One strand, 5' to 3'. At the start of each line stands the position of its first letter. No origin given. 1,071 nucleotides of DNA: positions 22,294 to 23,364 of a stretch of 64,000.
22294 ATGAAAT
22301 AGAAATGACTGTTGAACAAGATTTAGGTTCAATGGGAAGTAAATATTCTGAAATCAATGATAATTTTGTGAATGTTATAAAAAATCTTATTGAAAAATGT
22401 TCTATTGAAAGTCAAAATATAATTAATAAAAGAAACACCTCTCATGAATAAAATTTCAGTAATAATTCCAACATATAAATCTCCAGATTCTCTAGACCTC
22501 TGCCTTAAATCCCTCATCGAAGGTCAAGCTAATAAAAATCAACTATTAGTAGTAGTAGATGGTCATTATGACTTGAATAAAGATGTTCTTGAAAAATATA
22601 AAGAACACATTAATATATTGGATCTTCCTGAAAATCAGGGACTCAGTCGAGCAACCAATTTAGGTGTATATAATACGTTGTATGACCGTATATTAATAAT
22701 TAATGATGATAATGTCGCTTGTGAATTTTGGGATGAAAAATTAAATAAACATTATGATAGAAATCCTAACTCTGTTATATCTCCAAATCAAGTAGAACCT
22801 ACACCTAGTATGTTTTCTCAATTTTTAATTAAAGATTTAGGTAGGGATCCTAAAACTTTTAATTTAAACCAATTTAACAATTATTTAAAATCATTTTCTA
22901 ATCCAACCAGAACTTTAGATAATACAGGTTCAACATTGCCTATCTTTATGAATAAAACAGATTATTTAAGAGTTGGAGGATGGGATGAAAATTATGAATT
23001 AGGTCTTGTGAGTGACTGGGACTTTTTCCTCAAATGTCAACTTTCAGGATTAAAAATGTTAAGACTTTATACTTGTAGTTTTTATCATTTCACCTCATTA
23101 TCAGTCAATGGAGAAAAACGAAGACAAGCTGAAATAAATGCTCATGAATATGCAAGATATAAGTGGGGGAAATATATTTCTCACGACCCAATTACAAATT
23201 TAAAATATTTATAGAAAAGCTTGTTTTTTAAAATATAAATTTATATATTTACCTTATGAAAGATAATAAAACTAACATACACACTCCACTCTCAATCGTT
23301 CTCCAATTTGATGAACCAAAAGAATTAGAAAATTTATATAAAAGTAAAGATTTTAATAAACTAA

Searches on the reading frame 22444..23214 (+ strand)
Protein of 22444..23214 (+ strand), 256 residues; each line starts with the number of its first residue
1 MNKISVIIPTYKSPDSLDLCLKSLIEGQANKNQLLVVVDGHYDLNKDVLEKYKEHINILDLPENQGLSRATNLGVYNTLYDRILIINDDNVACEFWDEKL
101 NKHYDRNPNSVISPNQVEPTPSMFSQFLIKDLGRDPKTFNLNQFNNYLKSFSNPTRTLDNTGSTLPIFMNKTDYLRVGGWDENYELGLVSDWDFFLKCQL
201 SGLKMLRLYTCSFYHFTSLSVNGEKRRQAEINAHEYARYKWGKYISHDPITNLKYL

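Call 10: search_protein_families(library=phrogs, proteins=[window:22444-23214:+], max_evalue=0.001)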
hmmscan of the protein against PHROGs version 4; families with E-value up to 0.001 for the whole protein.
window:22444-23214:+ (256 aa): 3 families
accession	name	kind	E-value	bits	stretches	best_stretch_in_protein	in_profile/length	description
phrog_29879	-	moron, auxiliary metabolic gene and host takeover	2e-07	31.8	0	3-112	5-124/239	galactosyl transferase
phrog_26327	-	unknown function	0.00032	21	1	76-219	94-232/331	-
phrog_841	-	moron, auxiliary metabolic gene and host takeover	0.00079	20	0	2-89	2-96/309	GtrB-like O-antigen conversion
